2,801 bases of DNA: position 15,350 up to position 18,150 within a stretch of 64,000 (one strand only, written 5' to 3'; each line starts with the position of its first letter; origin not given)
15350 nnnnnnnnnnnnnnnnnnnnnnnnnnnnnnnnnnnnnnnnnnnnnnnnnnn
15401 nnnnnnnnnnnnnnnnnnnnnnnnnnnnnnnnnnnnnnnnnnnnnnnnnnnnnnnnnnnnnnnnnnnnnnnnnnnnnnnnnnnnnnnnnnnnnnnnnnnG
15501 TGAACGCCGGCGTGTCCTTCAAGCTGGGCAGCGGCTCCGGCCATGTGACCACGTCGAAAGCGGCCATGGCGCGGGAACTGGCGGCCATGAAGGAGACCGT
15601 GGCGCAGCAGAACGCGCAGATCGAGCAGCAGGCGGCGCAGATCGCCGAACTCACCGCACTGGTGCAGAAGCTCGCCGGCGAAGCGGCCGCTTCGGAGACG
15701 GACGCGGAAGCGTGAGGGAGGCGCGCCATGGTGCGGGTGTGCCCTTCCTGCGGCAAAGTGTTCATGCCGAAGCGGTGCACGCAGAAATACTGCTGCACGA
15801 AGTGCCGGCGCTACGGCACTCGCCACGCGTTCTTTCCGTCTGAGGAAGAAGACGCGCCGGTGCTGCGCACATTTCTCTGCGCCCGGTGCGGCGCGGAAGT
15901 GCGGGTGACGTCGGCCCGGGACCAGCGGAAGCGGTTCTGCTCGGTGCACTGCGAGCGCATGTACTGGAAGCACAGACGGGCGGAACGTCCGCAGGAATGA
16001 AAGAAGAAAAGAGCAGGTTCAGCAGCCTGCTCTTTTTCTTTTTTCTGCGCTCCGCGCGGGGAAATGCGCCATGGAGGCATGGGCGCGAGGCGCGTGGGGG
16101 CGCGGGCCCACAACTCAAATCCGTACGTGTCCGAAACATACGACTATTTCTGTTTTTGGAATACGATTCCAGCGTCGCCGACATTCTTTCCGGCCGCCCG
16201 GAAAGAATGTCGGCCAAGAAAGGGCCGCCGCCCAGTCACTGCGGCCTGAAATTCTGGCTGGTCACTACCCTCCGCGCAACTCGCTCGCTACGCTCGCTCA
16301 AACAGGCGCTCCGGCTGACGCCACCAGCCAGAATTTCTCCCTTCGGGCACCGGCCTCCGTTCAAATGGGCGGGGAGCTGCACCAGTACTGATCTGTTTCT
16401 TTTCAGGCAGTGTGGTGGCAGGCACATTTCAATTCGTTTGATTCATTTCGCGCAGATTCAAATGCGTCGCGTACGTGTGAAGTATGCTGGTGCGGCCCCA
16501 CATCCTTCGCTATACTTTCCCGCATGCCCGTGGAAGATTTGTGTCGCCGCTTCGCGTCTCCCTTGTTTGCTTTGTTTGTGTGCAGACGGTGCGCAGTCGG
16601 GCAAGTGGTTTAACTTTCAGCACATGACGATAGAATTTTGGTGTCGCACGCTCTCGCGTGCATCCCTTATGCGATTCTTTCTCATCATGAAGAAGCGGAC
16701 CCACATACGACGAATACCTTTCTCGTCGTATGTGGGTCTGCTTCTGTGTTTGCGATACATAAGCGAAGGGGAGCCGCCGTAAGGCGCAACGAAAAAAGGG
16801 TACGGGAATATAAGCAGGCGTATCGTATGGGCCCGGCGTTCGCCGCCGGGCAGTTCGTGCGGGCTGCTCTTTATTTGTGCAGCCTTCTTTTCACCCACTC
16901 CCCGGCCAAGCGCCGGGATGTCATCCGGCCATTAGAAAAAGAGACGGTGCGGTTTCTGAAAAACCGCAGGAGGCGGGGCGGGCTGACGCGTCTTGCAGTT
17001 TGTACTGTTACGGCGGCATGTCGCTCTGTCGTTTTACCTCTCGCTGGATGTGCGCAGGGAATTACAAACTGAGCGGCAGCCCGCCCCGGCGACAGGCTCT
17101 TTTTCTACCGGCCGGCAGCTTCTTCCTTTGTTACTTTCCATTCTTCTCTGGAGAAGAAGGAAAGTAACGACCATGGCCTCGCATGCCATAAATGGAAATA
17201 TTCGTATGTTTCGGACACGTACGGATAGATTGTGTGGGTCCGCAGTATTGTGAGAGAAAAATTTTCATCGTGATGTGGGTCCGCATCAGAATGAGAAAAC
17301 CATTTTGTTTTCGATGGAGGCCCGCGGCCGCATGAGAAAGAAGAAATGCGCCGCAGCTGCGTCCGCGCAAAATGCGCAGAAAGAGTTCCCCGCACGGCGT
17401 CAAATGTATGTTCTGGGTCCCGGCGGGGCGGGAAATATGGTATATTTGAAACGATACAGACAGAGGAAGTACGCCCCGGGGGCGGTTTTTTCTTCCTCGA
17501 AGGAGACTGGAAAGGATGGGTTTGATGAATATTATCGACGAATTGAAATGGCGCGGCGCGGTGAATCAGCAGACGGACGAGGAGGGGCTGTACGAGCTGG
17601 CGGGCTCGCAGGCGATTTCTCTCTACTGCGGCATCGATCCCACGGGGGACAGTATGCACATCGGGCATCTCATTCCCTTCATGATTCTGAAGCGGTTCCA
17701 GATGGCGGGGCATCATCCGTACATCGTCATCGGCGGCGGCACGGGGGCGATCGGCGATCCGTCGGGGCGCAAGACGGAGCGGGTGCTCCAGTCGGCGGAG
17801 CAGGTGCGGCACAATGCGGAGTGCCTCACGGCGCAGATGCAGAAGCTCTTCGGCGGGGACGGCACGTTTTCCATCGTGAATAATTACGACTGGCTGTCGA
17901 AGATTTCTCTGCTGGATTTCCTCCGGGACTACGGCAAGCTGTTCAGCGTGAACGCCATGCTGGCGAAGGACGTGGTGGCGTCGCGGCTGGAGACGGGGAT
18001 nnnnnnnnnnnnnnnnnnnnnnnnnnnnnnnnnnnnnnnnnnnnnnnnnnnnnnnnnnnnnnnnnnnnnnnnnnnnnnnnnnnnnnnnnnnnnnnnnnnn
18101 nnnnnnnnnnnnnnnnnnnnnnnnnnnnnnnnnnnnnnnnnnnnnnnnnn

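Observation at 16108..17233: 1.1-kb element bounded by roughly 58-bp terminal inverted repeats, devoid of genes and saturated with long perfect hairpins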

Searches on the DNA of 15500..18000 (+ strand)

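Call 4: search_rna_families(source=window, start=15500, end=18000, threshold=evalue, max_evalue=1, show_alignments=3)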
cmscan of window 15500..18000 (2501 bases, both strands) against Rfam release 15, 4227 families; matches with E-value up to 1: 6.
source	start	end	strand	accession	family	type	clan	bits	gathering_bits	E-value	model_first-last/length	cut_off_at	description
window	16687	16751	+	RF03751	mir-7445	Gene; miRNA;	-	32.3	79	0.0029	1-60/60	no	mir-7445 microRNA precursor family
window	16690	16746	+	RF00756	mir-299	Gene; miRNA;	-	29.8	67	0.0011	1-63/63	no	mir-299 microRNA precursor family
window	15779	15859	-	RF01665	P13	Gene; sRNA;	-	26.7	70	0.28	1-76/76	no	Pseudomonas sRNA P13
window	16687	16744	-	RF03751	mir-7445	Gene; miRNA;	-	26.6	79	0.085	1-60/60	no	mir-7445 microRNA precursor family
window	16800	16876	+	RF01489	sbrA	Gene; sRNA;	-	20.6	45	0.45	1-71/71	no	Listeria sRNA sbrA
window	17417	17460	+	RF00026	U6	Gene; snRNA; splicing;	CL00009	16.3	44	0.96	1-43/105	no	U6 spliceosomal RNA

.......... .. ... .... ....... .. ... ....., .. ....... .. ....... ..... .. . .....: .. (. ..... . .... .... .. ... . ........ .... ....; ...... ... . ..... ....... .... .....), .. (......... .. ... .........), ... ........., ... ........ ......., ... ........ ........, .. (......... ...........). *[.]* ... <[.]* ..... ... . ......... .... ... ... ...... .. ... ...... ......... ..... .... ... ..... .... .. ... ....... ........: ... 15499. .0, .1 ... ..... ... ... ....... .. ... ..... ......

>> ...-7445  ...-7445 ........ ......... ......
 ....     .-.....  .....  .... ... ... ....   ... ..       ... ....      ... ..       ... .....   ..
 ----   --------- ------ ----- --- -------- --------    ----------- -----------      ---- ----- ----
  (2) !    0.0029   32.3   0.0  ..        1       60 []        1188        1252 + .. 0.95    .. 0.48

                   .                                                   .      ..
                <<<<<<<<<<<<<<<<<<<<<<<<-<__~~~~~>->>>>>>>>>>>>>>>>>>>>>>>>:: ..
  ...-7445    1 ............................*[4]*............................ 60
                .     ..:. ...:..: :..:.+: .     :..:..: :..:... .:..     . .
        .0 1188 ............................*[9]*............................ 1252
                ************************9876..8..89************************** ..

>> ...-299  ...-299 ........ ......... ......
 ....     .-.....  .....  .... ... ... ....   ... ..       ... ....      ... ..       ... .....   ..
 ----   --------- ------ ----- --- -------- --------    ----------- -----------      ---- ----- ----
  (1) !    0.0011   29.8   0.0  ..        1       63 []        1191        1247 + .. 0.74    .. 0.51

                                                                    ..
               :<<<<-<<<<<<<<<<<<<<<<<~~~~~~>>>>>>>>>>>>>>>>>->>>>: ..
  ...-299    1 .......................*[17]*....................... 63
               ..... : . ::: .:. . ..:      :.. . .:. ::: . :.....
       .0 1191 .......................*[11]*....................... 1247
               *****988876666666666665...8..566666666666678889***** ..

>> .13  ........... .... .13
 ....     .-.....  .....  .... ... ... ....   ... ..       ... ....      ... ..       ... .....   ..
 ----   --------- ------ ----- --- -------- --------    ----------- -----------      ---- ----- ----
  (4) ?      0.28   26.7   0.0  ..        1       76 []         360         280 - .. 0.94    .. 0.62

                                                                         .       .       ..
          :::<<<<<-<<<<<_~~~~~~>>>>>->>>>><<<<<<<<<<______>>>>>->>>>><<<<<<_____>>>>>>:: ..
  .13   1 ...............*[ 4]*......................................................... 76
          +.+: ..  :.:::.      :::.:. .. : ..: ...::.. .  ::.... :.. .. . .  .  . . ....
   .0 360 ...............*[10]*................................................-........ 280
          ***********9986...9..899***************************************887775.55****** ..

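Call 57: search_dna_similar(query=window:16084-17391:+, collection=plasmids, mode=distant, max_evalue=0.001, max_rows=15)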
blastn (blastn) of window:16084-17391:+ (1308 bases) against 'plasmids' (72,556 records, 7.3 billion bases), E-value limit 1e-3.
No match.

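Call 58: search_dna_similar(query=window:16084-17391:+, collection=phages, mode=distant, max_evalue=0.001, max_rows=15)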
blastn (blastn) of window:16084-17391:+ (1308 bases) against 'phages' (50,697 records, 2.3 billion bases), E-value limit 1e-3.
No match.

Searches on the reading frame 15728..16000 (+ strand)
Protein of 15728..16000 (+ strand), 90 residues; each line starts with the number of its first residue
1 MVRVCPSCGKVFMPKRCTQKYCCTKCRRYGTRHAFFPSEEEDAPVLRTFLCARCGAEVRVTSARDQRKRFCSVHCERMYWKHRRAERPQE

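Call 48: search_protein_families(library=pfam, proteins=[window:15728-15997:+], max_evalue=1)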
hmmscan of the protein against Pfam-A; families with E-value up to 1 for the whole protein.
window:15728-15997:+ (90 aa): 6 families
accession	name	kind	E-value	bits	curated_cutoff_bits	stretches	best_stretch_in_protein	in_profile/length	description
PF21319.3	zf-FCS_1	-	0.016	15.7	26.6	1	51-79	3-31/31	Zinc finger, FCS-type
PF18439.7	zf_UBZ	-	0.19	11.8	25.6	1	48-61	2-15/32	Ubiquitin-Binding Zinc Finger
PF25232.1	DUF7848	-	0.21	12.2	24.5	1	32-78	12-59/80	Domain of unknown function (DUF7848)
PF13240.11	Zn_Ribbon_1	-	0.22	11.8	25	0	4-10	15-21/23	zinc-ribbon domain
PF13248.11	Zn_ribbon_3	-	0.24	11.4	27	1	3-12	17-26/26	zinc-ribbon domain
PF09297.16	Zn_ribbon_NUD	-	0.97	9.6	24.8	1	2-9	21-28/32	NADH pyrophosphatase zinc ribbon domain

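Call 68: find_encoding_contigs(protein=window:15728-16000:+, flank=2600, max_places=10)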
Protein window:15728-16000:+ (90 aa): no gene with exactly this product is on record in the collection.

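Call 69: find_homologous_proteins(query=window:15728-15997:+, max_evalue=0.001)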
Query window:15728-15997:+ (90 aa): 1 proteins with E <= 0.001 among 1 candidates.
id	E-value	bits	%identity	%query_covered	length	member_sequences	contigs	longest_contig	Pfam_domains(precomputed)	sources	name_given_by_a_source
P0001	2.4e-53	196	97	100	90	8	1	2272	-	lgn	-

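Call 70: find_encoding_contigs(protein=P0001, flank=2600, max_places=10)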
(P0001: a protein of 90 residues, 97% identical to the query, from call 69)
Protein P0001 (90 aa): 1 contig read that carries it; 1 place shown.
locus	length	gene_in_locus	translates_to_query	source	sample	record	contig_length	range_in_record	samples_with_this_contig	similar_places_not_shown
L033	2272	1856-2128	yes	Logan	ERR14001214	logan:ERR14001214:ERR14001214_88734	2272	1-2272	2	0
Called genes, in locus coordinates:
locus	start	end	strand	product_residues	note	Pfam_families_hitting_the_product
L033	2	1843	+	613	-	?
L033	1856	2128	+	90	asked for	-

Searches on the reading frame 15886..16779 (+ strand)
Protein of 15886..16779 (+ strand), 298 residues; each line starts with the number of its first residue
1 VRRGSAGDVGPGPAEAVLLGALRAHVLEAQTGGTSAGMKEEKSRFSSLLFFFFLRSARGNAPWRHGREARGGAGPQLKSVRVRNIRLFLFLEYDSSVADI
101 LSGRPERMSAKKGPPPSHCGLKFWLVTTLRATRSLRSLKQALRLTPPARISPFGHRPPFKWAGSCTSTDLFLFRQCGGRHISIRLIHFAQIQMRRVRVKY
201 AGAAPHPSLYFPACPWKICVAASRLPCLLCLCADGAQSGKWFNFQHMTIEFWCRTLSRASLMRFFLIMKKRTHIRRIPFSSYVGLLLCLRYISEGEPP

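Call 48: search_protein_families(library=pfam, proteins=[window:15886-16779:+], max_evalue=1)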
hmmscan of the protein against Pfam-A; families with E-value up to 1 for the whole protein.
window:15886-16779:+ (298 aa): 1 family
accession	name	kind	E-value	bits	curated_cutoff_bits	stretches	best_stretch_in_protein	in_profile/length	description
PF21665.2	Type_III_SycN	-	0.074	13.3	27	1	121-197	44-115/119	Type III secretory system chaperone SycN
